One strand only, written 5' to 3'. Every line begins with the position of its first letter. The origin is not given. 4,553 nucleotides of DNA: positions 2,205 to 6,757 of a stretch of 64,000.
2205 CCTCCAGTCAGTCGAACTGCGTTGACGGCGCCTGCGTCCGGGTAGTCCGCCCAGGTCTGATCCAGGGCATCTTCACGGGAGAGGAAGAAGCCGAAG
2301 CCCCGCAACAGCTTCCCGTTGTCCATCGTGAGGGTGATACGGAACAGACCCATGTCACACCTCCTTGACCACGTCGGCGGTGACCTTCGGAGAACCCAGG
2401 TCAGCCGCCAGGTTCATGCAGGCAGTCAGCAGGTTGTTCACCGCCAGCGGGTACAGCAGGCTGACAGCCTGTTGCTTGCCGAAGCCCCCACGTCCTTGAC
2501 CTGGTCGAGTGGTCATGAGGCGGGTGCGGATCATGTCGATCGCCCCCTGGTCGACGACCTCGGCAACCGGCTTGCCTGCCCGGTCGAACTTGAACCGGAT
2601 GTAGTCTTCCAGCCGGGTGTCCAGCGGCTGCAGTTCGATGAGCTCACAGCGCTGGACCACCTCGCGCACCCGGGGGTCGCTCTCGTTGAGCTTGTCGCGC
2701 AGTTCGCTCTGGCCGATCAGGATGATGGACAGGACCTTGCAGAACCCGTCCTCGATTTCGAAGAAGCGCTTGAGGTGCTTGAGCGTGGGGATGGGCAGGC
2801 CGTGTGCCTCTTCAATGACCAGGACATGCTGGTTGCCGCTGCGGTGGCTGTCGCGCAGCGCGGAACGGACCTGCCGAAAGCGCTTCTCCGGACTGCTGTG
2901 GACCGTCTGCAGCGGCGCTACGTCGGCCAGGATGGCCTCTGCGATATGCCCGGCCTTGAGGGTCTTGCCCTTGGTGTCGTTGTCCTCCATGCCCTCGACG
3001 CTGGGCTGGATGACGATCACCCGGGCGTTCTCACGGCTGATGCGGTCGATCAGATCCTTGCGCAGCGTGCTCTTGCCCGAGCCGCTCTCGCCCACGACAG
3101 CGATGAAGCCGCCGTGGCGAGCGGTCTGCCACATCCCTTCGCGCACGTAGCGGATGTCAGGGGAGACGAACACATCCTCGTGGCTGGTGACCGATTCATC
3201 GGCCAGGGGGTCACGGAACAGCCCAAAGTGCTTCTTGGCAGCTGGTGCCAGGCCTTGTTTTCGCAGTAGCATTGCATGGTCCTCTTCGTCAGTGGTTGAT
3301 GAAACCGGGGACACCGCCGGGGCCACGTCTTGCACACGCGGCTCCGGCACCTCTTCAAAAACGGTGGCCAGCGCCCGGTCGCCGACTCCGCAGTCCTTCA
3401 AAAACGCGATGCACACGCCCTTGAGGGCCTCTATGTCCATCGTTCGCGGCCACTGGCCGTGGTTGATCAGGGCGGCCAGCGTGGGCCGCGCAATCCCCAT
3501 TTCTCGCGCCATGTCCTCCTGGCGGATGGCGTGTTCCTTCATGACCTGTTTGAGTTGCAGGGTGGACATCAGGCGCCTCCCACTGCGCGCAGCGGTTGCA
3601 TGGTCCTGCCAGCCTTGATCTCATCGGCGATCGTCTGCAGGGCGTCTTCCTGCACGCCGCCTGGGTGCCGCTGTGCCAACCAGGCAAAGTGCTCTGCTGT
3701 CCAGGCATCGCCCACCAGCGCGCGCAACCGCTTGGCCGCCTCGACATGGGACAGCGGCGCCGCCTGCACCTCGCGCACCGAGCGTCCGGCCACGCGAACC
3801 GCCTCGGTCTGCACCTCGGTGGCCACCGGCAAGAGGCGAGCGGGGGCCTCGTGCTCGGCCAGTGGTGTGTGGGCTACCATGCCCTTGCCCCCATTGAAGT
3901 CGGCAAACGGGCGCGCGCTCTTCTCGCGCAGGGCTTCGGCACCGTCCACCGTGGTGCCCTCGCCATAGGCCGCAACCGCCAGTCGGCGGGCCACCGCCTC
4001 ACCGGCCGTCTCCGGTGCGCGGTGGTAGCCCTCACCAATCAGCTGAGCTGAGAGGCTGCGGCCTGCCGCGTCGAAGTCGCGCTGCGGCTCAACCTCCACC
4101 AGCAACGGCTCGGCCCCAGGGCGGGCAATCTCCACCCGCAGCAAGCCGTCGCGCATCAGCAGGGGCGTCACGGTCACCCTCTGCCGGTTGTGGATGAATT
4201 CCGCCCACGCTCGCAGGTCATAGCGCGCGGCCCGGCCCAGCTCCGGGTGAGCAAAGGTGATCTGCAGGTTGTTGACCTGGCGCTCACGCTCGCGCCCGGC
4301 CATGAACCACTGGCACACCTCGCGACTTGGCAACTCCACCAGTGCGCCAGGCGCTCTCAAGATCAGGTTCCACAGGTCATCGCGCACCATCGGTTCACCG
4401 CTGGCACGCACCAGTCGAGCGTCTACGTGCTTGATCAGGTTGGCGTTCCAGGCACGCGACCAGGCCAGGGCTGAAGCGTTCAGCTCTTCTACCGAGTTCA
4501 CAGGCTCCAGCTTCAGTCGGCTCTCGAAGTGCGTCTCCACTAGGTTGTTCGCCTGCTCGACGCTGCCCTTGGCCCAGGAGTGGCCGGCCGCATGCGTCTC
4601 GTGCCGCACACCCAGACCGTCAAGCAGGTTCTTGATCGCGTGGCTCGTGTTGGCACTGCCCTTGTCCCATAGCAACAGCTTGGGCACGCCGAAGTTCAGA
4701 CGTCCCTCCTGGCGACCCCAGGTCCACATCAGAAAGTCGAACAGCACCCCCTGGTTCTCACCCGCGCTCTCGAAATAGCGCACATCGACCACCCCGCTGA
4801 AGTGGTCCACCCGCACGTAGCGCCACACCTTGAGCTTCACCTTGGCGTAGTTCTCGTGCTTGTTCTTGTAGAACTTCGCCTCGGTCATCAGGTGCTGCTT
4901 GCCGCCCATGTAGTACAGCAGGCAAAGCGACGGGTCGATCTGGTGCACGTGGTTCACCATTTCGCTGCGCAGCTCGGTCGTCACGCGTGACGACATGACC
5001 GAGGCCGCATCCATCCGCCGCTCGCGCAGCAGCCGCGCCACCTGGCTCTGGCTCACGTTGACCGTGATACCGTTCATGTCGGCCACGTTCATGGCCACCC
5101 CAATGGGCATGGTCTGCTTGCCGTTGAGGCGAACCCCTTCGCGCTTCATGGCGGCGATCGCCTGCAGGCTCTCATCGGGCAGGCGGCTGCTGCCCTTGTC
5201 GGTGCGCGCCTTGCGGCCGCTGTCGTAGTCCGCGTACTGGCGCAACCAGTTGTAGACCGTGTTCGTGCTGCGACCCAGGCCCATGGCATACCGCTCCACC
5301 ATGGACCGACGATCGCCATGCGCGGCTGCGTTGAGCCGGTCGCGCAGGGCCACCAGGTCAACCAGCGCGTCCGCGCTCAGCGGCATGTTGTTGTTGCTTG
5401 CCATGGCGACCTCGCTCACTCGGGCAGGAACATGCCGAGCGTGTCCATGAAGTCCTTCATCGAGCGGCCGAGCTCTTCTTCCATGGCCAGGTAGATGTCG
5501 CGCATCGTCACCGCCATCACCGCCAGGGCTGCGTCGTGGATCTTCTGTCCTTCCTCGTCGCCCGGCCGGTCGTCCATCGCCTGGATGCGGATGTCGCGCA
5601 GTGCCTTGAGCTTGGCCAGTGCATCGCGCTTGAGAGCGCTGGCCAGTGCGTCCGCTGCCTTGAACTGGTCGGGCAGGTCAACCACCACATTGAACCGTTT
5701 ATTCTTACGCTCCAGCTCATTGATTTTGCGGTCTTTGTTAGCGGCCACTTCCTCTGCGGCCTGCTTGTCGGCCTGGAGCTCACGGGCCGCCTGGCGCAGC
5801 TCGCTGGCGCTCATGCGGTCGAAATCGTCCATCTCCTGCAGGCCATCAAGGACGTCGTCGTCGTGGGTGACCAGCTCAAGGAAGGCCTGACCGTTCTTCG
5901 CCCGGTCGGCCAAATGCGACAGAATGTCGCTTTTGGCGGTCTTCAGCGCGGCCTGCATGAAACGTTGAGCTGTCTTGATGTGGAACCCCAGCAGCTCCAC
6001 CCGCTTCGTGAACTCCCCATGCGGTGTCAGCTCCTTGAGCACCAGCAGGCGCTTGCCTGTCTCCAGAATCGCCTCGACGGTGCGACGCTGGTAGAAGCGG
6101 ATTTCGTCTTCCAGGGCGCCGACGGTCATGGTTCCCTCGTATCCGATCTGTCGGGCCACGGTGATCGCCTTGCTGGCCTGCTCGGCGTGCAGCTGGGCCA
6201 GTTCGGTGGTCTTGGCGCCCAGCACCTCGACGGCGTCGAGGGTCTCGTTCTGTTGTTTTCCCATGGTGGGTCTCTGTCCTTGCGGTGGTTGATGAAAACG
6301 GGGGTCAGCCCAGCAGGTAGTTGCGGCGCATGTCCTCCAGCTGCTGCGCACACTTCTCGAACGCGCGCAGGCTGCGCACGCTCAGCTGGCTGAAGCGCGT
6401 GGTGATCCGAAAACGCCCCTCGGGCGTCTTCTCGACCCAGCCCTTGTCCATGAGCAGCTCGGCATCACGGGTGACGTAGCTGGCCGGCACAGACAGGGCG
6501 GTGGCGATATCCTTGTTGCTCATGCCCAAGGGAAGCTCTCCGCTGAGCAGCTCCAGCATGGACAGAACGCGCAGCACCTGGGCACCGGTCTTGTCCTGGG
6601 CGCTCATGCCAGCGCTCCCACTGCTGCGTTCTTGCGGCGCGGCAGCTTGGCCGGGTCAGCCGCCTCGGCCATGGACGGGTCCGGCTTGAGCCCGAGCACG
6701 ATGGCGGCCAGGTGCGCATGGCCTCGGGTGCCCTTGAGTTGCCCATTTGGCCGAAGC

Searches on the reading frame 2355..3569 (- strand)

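Call 94: search_protein_families(library=pfam, proteins=[window:2355-3569:-], max_evalue=0.01)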
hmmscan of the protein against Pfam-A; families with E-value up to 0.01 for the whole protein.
window:2355-3569:- (404 aa): 11 families
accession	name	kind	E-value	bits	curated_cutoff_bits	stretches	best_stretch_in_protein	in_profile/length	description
PF13401.12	AAA_22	-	1e-18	68.4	27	1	151-294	2-130/130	AAA domain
PF13191.12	AAA_16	-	3.3e-07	31.4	32.6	1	149-271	18-157/167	AAA ATPase domain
PF13443.12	HTH_26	-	1.6e-06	28.7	22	1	6-56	2-50/63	Cro/C1-type HTH DNA-binding domain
PF03205.20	MobB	-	7.6e-05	23.1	26.6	1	156-202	2-47/133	Molybdopterin guanine dinucleotide synthesis protein B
PF20703.3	nSTAND1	-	0.00019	21.6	27.1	1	148-306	28-178/379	Novel STAND NTPase 1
PF01935.23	DUF87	-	0.00038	21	23.2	1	156-187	26-58/220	Helicase HerA, central domain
PF00005.33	ABC_tran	-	0.00076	20.5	25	1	149-186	7-44/137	ABC transporter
PF05127.21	NAT10_TcmA_helicase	-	0.00088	19.6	22.7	1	159-267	3-110/176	RNA cytidine acetyltransferase NAT10/TcmA, helicase domain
PF01381.28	HTH_3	-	0.0034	17.8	23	1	6-41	1-36/55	Helix-turn-helix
PF20720.3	nSTAND3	-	0.0057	16.8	27.2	0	152-193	16-56/155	Novel STAND NTPase 3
PF13555.12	AAA_29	-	0.006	16.7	27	0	147-169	17-38/61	P-loop containing region of AAA domain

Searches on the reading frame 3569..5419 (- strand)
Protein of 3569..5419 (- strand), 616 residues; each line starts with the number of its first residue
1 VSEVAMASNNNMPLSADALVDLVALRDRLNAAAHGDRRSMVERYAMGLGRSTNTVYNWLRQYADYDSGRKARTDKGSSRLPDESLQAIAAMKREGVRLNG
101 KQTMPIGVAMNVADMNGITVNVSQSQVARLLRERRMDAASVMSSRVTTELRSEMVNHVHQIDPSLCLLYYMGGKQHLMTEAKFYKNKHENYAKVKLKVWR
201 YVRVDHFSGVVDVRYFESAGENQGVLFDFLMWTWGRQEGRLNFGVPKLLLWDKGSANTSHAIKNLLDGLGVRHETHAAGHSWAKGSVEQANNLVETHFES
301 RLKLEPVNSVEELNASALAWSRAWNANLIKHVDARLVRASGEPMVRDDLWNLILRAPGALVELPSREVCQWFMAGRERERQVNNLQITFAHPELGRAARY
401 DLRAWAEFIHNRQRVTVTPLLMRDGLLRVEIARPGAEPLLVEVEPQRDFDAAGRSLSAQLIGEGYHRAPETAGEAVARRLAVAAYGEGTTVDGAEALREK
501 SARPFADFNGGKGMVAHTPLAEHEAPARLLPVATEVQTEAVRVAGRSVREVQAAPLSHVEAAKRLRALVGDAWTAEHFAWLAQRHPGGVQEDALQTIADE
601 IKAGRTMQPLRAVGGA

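Call 11: search_dna_similar(query=window:3569-5419:-, collection=phages, mode=protein, max_rows=30)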
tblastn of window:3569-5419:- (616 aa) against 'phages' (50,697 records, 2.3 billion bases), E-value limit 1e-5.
Records with a match: 69; places in all: 69; records where one place covers at least 80% of the query: 69.
Best place of each record, by identity: <60% 69.
By first word of the organism name: Pseudomonas 52; Burkholderia 9; Stenotrophomonas 2; Escherichia 2; Microcystis 1; Ralstonia 1; Leptolyngbya 1; Klebsiella 1.
By host as written in the record: Pseudomonas aeruginosa 33; - 11; Burkholderia sp. 5; Pseudomonas aeruginosa PAO1 (ATCC 15692) 2; Pseudomonas aeruginosa ST773 (NDM-1-producing) 2; Burkholderia thailandensis 2; Pseudomonas aeruginosa 199 1; Pseudomonas aeruginosa PAO1 1; and 12 more.
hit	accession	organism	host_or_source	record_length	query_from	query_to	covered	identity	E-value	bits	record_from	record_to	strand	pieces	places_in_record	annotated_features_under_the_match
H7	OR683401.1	Pseudomonas phage Bise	Pseudomonas aeruginosa 199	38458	31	588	91%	59.5%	0e+0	653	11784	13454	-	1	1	transposase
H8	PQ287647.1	Pseudomonas phage Komp_PAO1_1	Pseudomonas aeruginosa PAO1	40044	48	615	92%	43.4%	5e-126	415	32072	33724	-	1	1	transposase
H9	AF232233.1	Pseudomonas phage B3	Pseudomonas aeruginosa PAO1 (ATCC 15692)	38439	30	615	95%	32.4%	6e-63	231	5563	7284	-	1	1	putative transposase A subunit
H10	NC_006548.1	Pseudomonas phage B3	Pseudomonas aeruginosa PAO1 (ATCC 15692)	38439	30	615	95%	32.4%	6e-63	231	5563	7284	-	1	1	transposase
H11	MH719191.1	Pseudomonas phage Fc22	Pseudomonas aeruginosa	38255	30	615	95%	32.2%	5e-62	229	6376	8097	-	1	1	transposase A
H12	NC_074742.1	Pseudomonas phage Fc22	Pseudomonas aeruginosa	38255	30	615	95%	32.2%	5e-62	229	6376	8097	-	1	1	transposase A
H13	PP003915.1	Pseudomonas phage vB_Pae_U3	Pseudomonas aeruginosa ST773 ...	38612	30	615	95%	32.2%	5e-62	229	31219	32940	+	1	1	transposase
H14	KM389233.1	Pseudomonas phage F_TK1727sp/MX560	-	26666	30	615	95%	32.2%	7e-62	228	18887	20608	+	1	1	record has no annotation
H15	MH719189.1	Pseudomonas phage Fc02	Pseudomonas aeruginosa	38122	31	615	95%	31.5%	8e-58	216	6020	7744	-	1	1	transposase A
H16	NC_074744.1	Pseudomonas phage Fc02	Pseudomonas aeruginosa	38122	31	615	95%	31.5%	8e-58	216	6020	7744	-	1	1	transposase A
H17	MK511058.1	Pseudomonas phage vB_Pae_CF53b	Pseudomonas aeruginosa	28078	31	615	95%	31.5%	1e-57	216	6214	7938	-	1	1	transposase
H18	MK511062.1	Pseudomonas phage vB_Pae_CF127b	Pseudomonas aeruginosa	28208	31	615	95%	31.5%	1e-57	216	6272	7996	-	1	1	transposase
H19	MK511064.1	Pseudomonas phage vB_Pae_BR58a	Pseudomonas aeruginosa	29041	31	615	95%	31.5%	1e-57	216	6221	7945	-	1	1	transposase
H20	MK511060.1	Pseudomonas phage vB_Pae_CF118c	Pseudomonas aeruginosa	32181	31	615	95%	31.5%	1e-57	216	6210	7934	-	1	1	transposase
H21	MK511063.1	Pseudomonas phage vB_Pae_CF177a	Pseudomonas aeruginosa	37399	31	615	95%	31.5%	1e-57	216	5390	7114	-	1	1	transposase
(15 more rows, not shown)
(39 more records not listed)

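Call 13: get_annotated_region(hit=H7, flank=9000)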
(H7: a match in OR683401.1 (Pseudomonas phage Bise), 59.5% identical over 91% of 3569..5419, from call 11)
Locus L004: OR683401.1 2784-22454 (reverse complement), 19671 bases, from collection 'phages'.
description: Pseudomonas phage Bise, complete genome.
organism: Pseudomonas phage Bise (NCBI taxid 3097000)
taxonomy: Viruses; Duplodnaviria; Heunggongvirae; Uroviricota; Caudoviricetes
host: Pseudomonas aeruginosa 199; source: -; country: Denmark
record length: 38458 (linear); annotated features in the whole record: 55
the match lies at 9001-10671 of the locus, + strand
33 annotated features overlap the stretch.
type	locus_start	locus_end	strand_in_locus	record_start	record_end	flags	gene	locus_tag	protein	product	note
CDS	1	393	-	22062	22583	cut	-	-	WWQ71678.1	major tail tube protein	-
CDS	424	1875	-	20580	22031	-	-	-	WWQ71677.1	tail sheath protein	-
CDS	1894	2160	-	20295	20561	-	-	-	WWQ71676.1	hypothetical protein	-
CDS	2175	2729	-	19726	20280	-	-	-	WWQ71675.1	tail protein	tail Gp37 family protein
CDS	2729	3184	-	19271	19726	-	-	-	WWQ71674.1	hypothetical protein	-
CDS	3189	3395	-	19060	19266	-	-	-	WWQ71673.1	hypothetical protein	-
CDS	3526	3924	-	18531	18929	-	-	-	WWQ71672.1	hypothetical protein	-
CDS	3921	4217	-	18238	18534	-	-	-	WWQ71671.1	hypothetical protein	-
CDS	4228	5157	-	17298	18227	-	-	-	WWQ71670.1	major capsid protein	-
CDS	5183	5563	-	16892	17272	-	-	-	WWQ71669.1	hypothetical protein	-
CDS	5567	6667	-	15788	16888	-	-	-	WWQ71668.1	protease family protein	-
CDS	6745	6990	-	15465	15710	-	-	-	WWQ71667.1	capsid family protein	-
CDS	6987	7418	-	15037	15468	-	-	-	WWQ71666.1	CI-like repressor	-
CDS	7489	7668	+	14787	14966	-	-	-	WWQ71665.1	Ner-like antirepressor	-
CDS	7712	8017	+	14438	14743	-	-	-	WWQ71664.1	DNA-binding protein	-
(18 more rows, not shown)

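Call 14: get_annotated_region(hit=H8, flank=9000)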
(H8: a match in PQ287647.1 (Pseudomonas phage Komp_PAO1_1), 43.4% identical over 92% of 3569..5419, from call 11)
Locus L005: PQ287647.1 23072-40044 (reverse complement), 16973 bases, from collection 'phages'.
description: Pseudomonas phage Komp_PAO1_1, complete genome.
organism: Pseudomonas phage Komp_PAO1_1 (NCBI taxid 3390399)
taxonomy: Viruses
host: Pseudomonas aeruginosa PAO1; source: garden compost; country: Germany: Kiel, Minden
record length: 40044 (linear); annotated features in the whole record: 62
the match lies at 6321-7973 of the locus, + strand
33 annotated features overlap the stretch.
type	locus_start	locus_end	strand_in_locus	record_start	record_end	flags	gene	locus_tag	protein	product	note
CDS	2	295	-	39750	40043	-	-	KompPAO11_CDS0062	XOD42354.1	hypothetical protein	-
CDS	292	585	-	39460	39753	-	-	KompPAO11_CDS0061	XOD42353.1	hypothetical protein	-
CDS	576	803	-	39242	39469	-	-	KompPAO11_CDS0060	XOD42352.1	DksA-like zinc-finger protein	-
CDS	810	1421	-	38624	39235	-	-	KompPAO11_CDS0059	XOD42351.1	Rz-like spanin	-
CDS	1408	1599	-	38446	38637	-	-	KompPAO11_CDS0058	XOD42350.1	hypothetical protein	-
CDS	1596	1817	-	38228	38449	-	-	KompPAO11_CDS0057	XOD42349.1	holin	-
CDS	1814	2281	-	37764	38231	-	-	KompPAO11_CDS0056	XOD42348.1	endolysin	-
CDS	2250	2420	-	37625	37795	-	-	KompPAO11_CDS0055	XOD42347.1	hypothetical protein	-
CDS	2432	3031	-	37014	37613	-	-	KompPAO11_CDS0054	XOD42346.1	hypothetical protein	-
CDS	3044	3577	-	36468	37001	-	-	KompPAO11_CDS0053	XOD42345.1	hypothetical protein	-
CDS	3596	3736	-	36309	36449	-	-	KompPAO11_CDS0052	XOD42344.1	hypothetical protein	-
CDS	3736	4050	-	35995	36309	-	-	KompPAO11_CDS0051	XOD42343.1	hypothetical protein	-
CDS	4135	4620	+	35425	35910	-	-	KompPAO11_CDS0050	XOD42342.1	CII-like transcriptional activator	-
CDS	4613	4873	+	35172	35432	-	-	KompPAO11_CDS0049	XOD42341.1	hypothetical protein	-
CDS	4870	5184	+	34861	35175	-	-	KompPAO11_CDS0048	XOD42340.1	transcriptional regulator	-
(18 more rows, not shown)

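Call 26: find_related_loci(query=window:3569-5419:-, collection=genome_contigs, flank=10000)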
Query window:3569-5419:- (616 aa) in genome_contigs; peptide patterns used: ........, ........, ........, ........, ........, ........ (x = any residue, [..] = any of these).
36 stretches matched a pattern; 5 encode a relative of the query (tblastn E <= 1e-3); 5 distinct loci.
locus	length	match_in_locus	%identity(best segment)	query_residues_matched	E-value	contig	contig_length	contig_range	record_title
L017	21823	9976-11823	81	1-616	0e+0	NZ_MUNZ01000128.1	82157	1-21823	Hydrogenophaga sp. A37 NODE_12_length_82157_cov_8.15299_ID_23, whole genome shotgun sequence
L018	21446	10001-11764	57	1-588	0e+0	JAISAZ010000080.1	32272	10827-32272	MAG: Accumulibacter sp. isolate Gx481_bin178 k119_4003138, whole genome shotgun sequence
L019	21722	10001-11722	57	14-588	0e+0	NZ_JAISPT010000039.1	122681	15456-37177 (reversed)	MAG: Azonexus sp. isolate Jx357_bin4 k119_1940315, whole genome shotgun sequence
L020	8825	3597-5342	58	15-600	0e+0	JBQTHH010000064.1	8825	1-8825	MAG: Rhodoferax sp. isolate SAW315 c_000000048736, whole genome shotgun sequence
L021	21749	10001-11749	59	14-600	0e+0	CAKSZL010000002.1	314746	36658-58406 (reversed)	MAG: uncultured Burkholderiaceae bacterium isolate REFINED_METABAT215_TOP10_CONTIGS_1500_ASSEMBLY_K77_MERGED__Nepal_MoBi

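Call 60: search_protein_families(library=pfam, proteins=[L019:7326-8027:-], max_evalue=0.05)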
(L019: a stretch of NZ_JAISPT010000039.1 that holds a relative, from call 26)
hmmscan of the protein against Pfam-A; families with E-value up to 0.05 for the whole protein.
L019:7326-8027:- (233 aa): 1 family
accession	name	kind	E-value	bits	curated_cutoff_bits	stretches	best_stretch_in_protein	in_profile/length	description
PF05120.17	GvpG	-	0.017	15.7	30.6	1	64-112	18-66/67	Gas vesicle protein G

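Call 74: search_protein_families(library=padloc, proteins=[L019:5283-6326:-, L019:7326-8027:-], max_evalue=0.1)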
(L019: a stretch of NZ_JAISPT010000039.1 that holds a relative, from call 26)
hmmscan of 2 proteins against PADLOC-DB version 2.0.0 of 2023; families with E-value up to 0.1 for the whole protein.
L019:5283-6326:- (347 aa): 0 families

L019:7326-8027:- (233 aa): 1 family
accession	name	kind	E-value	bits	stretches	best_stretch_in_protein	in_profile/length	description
PDLC03843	LeoC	-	0.041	12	1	126-230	89-200/207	-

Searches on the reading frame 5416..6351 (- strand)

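Call 94: search_protein_families(library=pfam, proteins=[window:5416-6351:-], max_evalue=0.01)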
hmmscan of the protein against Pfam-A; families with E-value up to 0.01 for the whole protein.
window:5416-6351:- (311 aa): 1 family
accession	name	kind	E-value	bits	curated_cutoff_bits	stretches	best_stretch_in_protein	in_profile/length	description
PF11300.13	DUF3102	-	0.00031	21.4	24.4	1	91-171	21-100/129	Protein of unknown function (DUF3102)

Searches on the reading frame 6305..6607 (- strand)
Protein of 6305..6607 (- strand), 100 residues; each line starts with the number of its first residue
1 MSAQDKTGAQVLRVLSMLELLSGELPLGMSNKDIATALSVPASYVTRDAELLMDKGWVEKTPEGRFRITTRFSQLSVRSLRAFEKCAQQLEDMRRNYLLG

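Call 3: search_protein_families(library=pfam, proteins=[window:6305-6607:-], max_evalue=0.1)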
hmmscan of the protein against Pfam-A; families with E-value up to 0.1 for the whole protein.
window:6305-6607:- (100 aa): 9 families
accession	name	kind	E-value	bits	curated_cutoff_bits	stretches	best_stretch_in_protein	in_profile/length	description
PF09339.16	HTH_IclR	-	5.8e-05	23.2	22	1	11-61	2-51/52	IclR helix-turn-helix domain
PF01047.28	MarR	-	0.00084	19.6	24.6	1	28-62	17-51/59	MarR family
PF25213.1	HVO_A0261_N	-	0.0012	19.1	35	1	29-70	25-65/86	HVO_A0261 N-terminal domain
PF12802.13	MarR_2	-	0.0014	19.2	27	1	14-63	10-55/61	MarR family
PF13545.12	HTH_Crp_2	-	0.0027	18.1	27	1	13-69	5-62/70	Crp-like helix-turn-helix domain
PF01978.25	TrmB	-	0.0092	16.3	25.6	1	30-64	24-58/68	Sugar-specific transcriptional regulator TrmB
PF02082.26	Rrf2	-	0.029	14.9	30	1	7-70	4-67/132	Iron-dependent Transcriptional regulator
PF05491.19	RuvB_C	-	0.037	14.4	24.7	1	18-69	12-64/72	RuvB C-terminal winged helix domain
PF19187.6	HTH_PafC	-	0.043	14.1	32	1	10-81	2-71/115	PafC helix-turn-helix domain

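Call 4: search_protein_families(library=phrogs, proteins=[window:6305-6607:-], max_evalue=0.01)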
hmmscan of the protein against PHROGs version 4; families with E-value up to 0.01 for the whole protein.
window:6305-6607:- (100 aa): 3 families
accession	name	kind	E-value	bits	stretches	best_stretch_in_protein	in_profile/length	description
phrog_1368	-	transcription regulation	1.8e-19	70.4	1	5-97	4-96/101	transcriptional regulator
phrog_1123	-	unknown function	0.00032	21.5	1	26-71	44-89/112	-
phrog_2440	-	transcription regulation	0.0033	18.3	1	18-71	34-90/126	transcriptional regulator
